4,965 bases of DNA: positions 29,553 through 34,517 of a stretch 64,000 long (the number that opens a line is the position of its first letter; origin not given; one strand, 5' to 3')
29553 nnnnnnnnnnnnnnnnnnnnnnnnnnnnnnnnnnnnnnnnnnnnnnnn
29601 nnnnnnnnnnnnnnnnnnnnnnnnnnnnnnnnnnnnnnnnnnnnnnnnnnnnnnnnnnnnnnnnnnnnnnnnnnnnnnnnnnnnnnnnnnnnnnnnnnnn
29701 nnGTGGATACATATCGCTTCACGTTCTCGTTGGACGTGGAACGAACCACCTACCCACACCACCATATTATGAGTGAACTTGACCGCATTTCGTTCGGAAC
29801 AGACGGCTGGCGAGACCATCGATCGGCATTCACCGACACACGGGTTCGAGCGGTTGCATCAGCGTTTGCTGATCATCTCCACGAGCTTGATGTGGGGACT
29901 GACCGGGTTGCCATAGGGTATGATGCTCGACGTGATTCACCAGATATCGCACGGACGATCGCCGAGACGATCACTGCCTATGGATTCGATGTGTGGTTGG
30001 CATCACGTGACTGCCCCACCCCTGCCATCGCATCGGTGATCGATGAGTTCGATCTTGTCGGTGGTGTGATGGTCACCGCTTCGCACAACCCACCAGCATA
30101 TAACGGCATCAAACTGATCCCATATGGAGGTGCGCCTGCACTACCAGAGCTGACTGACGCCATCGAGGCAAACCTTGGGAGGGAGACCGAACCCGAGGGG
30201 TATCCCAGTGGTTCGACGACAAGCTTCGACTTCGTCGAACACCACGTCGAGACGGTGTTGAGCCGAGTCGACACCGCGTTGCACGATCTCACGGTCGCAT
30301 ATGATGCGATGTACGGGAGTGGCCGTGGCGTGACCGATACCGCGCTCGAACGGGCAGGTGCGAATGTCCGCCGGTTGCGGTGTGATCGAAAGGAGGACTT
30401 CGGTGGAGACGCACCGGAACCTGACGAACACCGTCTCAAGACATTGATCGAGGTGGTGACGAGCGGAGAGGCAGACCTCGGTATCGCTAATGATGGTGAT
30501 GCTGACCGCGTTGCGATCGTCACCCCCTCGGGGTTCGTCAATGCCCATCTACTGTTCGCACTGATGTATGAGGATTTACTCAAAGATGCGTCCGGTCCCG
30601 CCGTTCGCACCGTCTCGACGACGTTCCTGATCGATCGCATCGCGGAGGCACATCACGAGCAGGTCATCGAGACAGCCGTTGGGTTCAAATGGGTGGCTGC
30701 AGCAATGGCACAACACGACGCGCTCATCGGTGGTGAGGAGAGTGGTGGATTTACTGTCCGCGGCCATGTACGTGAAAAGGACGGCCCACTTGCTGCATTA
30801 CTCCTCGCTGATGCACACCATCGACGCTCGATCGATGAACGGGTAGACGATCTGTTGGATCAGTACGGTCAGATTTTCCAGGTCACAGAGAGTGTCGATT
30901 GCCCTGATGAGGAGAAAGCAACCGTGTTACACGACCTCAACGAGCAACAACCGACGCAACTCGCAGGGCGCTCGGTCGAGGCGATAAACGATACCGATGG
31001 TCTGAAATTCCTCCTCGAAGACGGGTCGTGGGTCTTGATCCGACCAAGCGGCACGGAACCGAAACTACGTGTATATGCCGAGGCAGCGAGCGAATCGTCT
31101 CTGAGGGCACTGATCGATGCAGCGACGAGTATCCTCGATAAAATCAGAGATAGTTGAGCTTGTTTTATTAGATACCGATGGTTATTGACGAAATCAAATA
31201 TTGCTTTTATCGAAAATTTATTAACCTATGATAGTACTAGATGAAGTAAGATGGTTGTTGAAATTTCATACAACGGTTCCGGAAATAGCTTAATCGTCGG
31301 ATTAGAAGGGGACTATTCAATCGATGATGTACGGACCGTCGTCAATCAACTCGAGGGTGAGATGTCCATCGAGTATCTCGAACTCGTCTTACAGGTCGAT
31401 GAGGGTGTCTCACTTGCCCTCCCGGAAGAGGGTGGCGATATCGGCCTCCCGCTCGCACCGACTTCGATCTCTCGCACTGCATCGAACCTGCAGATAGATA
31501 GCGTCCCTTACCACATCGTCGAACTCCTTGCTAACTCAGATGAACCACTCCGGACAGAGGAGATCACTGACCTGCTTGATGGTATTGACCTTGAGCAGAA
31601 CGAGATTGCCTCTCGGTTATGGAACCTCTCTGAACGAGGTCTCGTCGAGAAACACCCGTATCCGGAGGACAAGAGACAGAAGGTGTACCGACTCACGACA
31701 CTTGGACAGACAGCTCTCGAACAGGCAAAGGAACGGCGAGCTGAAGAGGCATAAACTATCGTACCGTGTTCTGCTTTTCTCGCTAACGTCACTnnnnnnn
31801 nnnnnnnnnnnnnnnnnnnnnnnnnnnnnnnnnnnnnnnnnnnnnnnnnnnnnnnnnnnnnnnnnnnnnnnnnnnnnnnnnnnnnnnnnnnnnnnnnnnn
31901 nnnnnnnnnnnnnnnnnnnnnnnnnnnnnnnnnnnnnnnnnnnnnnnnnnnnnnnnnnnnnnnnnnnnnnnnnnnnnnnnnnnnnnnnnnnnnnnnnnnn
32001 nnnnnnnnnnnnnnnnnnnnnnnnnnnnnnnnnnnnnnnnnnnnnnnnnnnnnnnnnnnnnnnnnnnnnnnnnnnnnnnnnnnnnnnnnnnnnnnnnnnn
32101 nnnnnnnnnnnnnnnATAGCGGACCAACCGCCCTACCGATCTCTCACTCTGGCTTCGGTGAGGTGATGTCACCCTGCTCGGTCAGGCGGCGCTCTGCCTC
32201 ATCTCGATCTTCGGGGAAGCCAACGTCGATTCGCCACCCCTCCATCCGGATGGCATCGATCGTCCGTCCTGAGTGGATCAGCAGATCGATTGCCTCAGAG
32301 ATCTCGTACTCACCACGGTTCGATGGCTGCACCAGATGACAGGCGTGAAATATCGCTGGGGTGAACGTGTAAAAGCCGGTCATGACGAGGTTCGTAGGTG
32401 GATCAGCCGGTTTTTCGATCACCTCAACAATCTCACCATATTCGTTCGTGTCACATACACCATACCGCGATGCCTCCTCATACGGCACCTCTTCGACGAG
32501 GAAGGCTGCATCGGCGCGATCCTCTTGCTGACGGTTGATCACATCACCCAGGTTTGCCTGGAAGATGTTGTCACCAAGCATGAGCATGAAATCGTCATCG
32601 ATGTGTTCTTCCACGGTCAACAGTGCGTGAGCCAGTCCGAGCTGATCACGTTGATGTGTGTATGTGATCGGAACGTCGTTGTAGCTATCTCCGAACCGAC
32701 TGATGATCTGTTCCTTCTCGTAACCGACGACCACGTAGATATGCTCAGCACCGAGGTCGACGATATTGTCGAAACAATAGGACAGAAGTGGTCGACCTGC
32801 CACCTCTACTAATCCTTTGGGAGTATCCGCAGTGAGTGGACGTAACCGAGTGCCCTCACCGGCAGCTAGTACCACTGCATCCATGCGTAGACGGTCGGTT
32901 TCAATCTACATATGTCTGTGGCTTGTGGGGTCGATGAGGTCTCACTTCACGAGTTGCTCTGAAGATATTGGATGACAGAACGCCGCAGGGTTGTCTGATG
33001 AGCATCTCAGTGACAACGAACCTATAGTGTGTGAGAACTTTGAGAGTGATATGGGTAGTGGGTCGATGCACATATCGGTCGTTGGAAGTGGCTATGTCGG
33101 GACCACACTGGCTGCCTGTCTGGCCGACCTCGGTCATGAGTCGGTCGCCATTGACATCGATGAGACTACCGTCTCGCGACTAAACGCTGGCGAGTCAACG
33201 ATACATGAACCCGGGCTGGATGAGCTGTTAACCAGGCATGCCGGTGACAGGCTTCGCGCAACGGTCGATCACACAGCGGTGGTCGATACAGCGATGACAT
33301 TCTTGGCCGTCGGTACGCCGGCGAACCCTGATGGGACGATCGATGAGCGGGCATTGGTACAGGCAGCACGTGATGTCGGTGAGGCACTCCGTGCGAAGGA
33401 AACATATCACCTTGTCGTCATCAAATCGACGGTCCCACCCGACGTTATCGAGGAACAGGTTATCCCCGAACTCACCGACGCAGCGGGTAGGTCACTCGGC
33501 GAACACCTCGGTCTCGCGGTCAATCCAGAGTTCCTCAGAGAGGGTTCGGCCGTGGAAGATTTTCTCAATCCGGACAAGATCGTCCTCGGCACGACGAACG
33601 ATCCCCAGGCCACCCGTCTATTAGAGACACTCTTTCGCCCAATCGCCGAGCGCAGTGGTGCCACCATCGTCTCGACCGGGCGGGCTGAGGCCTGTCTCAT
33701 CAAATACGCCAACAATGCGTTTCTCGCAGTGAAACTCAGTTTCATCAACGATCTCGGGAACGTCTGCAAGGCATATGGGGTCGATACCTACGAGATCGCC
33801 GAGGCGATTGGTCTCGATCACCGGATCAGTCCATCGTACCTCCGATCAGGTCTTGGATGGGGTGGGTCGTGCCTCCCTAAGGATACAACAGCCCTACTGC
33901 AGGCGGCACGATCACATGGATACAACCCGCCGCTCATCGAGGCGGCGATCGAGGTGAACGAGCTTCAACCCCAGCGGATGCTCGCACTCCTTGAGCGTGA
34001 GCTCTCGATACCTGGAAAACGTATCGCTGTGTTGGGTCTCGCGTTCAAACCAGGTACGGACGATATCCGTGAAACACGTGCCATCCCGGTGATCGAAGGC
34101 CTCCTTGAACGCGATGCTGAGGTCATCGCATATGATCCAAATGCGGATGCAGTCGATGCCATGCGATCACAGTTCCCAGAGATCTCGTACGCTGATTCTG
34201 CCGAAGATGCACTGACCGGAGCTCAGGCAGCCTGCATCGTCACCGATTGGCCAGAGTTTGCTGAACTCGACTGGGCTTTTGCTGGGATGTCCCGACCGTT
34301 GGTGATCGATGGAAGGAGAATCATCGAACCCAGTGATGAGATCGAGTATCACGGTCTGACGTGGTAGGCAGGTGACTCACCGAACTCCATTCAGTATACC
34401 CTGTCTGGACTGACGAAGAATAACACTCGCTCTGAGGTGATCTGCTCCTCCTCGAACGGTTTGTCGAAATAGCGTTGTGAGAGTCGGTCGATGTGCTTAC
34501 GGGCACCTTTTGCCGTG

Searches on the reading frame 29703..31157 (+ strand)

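Call 28: search_protein_families(library=pfam, proteins=[window:29703-31157:+], max_evalue=0.00001)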
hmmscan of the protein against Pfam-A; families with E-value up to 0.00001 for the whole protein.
window:29703-31157:+ (484 aa): 4 families
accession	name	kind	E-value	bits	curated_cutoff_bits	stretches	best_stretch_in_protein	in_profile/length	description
PF02878.22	PGM_PMM_I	-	1.3e-35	122.5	22.5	1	29-163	2-136/138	Phosphoglucomutase/phosphomannomutase, alpha/beta/alpha domain I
PF02879.22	PGM_PMM_II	-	7.2e-24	84.7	29.3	1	181-277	3-103/103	Phosphoglucomutase/phosphomannomutase, alpha/beta/alpha domain II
PF02880.22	PGM_PMM_III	-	1.2e-23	83.9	20.7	1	284-388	5-115/115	Phosphoglucomutase/phosphomannomutase, alpha/beta/alpha domain III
PF00408.26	PGM_PMM_IV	-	5.3e-14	52.5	23.1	1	414-472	20-63/68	Phosphoglucomutase/phosphomannomutase, C-terminal domain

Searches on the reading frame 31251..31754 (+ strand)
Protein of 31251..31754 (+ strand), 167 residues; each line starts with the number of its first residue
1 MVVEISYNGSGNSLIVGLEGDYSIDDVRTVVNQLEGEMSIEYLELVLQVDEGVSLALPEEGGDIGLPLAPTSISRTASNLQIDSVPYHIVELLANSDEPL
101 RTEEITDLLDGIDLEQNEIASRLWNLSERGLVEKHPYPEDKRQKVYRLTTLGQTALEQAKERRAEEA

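Call 28: search_protein_families(library=pfam, proteins=[window:31251-31754:+], max_evalue=0.00001)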
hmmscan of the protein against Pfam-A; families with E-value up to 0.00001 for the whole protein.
window:31251-31754:+ (167 aa): 1 family
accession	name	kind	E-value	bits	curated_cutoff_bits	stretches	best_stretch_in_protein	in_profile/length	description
PF13463.12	HTH_27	-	2.8e-06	27.9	22.2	1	95-150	14-66/68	Winged helix DNA-binding domain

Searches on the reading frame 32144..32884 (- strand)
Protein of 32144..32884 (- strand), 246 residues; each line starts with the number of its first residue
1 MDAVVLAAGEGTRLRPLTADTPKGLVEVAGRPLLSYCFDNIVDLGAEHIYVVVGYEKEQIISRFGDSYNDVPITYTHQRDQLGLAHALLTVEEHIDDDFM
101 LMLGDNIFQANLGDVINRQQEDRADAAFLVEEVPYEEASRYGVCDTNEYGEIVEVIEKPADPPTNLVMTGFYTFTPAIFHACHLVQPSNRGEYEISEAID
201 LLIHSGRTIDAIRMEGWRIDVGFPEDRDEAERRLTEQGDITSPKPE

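Call 28: search_protein_families(library=pfam, proteins=[window:32144-32884:-], max_evalue=0.00001)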
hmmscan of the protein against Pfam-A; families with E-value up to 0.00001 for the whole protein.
window:32144-32884:- (246 aa): 2 families
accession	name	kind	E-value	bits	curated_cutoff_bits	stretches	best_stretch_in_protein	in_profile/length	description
PF00483.29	NTP_transferase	-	4.7e-42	144.7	21.2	1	3-235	2-243/245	Nucleotidyl transferase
PF12804.13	NTP_transf_3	-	8.1e-14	52.5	27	1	3-131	1-123/160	MobA-like NTP transferase domain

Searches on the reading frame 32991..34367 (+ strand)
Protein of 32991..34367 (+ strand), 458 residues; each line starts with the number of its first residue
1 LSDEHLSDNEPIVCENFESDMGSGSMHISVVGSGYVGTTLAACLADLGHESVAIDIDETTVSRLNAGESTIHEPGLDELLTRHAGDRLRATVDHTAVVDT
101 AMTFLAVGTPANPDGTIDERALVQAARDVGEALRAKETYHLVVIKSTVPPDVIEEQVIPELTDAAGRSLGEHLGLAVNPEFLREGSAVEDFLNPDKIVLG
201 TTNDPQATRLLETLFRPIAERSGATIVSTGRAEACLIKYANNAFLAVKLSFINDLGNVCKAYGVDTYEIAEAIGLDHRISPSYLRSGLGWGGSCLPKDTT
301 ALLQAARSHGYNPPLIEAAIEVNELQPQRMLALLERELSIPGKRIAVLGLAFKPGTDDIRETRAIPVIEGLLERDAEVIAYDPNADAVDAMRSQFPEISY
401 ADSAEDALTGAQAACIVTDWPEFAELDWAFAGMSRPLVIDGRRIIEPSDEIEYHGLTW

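Call 28: search_protein_families(library=pfam, proteins=[window:32991-34367:+], max_evalue=0.00001)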
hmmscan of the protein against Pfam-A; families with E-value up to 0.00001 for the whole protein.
window:32991-34367:+ (458 aa): 3 families
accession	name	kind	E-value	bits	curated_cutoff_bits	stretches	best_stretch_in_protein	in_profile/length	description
PF03721.20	UDPG_MGDP_dh_N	-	1.5e-49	168.6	27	1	26-209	1-183/187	UDP-glucose/GDP-mannose dehydrogenase family, NAD binding domain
PF00984.24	UDPG_MGDP_dh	-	2.1e-34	117.9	25.4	1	233-324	2-93/94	UDP-glucose/GDP-mannose dehydrogenase family, central domain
PF03720.21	UDPG_MGDP_dh_C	-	9.8e-29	100.2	30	1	346-446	1-102/103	UDP-glucose/GDP-mannose dehydrogenase family, UDP binding domain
